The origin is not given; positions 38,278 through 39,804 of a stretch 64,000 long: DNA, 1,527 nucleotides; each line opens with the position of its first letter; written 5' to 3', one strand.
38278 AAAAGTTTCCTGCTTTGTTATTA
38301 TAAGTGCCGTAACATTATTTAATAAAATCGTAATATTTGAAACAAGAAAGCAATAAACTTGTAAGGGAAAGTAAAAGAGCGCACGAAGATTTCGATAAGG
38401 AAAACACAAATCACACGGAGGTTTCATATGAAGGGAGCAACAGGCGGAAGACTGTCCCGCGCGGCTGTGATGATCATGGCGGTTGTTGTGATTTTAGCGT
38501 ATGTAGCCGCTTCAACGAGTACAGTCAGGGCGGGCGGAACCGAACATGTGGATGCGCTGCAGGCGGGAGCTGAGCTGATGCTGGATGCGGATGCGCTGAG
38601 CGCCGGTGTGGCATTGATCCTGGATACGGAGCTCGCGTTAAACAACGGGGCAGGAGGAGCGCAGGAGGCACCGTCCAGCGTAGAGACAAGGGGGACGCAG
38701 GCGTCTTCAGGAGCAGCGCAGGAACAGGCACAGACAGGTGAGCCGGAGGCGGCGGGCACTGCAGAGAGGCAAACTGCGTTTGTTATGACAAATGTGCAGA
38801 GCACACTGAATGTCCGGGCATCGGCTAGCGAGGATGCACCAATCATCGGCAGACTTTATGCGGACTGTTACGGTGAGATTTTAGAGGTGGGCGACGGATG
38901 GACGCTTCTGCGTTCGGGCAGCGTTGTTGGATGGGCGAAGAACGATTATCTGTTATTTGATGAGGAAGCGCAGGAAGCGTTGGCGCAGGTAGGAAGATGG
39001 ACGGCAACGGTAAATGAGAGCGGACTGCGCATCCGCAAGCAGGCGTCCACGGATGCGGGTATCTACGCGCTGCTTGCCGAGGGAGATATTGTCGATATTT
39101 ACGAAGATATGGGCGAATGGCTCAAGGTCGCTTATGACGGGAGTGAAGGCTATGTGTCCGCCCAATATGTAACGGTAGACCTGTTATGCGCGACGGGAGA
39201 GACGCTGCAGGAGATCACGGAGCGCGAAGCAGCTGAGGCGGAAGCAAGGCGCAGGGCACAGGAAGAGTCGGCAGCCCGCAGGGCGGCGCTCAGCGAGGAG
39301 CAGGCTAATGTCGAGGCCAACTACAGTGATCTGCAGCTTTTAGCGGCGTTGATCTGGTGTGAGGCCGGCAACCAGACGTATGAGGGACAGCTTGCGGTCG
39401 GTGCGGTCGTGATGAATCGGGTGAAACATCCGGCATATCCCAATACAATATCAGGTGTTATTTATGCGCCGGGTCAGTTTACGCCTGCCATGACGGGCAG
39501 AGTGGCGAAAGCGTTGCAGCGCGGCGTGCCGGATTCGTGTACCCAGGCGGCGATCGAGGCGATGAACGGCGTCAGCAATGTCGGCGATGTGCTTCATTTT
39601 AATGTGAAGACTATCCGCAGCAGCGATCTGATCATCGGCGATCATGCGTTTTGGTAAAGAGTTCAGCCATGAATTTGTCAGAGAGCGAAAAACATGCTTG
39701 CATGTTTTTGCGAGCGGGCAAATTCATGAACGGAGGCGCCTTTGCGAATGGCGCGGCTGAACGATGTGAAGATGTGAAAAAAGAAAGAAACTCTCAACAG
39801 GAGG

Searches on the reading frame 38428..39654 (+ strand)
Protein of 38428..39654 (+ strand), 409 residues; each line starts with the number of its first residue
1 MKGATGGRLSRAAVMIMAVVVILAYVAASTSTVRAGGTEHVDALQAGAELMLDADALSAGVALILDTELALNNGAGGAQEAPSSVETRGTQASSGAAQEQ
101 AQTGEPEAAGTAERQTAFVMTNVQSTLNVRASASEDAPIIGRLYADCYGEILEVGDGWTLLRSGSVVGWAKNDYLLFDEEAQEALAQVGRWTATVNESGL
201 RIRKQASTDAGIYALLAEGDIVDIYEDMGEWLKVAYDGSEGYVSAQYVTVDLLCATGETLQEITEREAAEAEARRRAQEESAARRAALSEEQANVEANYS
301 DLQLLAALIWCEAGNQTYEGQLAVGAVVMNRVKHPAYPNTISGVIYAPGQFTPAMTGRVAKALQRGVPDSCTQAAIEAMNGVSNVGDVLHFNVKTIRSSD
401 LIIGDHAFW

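Call 19: search_protein_families(library=pfam, proteins=[window:38428-39654:+], max_evalue=0.001)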
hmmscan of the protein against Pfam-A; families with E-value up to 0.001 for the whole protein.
window:38428-39654:+ (409 aa): 3 families
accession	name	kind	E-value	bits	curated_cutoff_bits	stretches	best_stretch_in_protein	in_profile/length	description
PF07486.17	Hydrolase_2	-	4.7e-22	78.9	27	1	316-396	2-78/100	Cell Wall Hydrolase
PF08239.17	SH3_3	-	8.9e-21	74.3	27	2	198-248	1-53/54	Bacterial SH3 domain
PF06347.19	SH3_4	-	3.4e-10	40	24.1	1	202-245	7-51/56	Bacterial SH3 domain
